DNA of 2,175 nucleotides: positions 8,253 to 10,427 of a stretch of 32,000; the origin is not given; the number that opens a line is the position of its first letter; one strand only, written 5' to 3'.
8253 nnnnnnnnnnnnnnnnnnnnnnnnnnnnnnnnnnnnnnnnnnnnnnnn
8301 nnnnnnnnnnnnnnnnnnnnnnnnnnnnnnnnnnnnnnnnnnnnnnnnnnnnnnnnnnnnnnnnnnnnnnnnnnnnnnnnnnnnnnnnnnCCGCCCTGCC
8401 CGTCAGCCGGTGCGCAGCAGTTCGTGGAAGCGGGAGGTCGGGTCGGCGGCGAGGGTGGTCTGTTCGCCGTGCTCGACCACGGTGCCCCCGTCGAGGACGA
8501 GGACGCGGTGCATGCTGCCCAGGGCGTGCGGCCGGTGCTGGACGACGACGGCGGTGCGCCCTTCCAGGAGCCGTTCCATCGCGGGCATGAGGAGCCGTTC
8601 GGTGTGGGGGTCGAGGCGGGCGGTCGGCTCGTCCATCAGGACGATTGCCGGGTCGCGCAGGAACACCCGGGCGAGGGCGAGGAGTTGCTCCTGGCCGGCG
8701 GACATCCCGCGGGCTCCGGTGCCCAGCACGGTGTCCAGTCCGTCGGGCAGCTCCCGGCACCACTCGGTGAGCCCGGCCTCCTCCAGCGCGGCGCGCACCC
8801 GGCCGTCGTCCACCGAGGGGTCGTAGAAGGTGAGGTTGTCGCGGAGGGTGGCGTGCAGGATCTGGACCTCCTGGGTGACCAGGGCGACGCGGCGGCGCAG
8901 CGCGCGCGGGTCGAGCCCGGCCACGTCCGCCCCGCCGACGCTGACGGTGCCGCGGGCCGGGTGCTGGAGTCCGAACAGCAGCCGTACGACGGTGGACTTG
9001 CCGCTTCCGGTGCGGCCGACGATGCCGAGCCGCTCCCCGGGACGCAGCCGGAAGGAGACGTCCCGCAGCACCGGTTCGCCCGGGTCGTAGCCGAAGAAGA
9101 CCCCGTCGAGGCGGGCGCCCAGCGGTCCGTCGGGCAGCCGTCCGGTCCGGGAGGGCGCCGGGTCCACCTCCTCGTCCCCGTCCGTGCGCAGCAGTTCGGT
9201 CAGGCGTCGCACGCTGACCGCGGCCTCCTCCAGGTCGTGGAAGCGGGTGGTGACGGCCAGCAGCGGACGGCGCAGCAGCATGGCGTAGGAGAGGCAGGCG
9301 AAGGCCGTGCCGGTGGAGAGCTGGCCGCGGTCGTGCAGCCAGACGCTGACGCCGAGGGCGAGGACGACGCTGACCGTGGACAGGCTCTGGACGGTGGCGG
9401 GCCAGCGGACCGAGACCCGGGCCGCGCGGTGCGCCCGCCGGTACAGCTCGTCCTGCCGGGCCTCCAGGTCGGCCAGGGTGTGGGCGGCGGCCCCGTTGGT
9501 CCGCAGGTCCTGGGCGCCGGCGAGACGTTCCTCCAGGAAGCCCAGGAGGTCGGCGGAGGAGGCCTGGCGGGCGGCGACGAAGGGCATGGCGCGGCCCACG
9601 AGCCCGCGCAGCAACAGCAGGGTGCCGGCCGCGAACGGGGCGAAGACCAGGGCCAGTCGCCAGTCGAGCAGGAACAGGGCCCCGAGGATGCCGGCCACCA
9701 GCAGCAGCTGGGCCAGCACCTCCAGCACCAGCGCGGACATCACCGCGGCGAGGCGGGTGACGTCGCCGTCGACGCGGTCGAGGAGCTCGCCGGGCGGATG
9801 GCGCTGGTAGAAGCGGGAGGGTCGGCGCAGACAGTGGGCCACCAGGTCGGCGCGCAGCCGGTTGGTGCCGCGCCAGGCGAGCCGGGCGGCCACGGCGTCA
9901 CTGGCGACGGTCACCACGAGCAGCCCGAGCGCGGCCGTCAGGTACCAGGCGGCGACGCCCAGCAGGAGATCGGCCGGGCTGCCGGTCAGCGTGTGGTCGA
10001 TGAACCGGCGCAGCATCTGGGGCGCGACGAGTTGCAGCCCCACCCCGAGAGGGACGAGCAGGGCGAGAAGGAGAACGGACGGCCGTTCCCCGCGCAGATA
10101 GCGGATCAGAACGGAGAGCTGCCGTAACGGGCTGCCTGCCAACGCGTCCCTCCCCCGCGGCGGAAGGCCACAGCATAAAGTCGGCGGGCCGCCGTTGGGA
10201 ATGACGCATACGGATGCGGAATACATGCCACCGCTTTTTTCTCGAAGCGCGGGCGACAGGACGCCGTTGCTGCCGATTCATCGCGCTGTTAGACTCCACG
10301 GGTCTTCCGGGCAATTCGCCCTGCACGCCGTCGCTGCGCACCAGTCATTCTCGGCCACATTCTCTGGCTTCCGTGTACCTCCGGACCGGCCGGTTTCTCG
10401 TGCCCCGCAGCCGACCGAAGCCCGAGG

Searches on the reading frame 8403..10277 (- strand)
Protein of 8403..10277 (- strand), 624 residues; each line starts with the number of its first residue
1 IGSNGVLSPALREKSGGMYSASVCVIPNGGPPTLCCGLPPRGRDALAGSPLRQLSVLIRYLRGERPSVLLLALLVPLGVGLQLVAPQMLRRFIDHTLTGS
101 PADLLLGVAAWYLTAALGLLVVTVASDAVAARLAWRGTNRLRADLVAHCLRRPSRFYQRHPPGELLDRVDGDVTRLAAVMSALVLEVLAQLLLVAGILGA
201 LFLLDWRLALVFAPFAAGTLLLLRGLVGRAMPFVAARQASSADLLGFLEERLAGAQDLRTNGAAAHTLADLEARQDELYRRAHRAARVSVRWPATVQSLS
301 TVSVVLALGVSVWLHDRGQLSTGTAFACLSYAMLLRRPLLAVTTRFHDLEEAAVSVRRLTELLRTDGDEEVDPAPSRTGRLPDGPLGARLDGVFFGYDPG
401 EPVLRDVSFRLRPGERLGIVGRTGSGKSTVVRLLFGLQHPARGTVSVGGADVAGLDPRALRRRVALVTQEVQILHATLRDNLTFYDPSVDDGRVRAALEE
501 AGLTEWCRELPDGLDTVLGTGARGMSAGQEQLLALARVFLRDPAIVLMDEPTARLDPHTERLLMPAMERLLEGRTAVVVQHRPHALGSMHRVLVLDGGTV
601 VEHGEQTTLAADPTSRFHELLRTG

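Call 15: search_protein_families(library=pfam, proteins=[window:8403-10277:-], max_evalue=0.00001)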
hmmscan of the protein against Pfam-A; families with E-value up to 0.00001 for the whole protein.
window:8403-10277:- (624 aa): 3 families
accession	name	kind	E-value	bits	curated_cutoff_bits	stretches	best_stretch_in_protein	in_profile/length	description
PF00005.33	ABC_tran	-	3e-29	102.8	25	1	404-553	1-137/137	ABC transporter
PF00664.28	ABC_membrane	-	5.6e-29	102.1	28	1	72-339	5-274/274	ABC transporter transmembrane region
PF13304.12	AAA_21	-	4.1e-08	34.1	27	0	522-578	235-294/304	AAA domain, putative AbiEii toxin, Type IV TA system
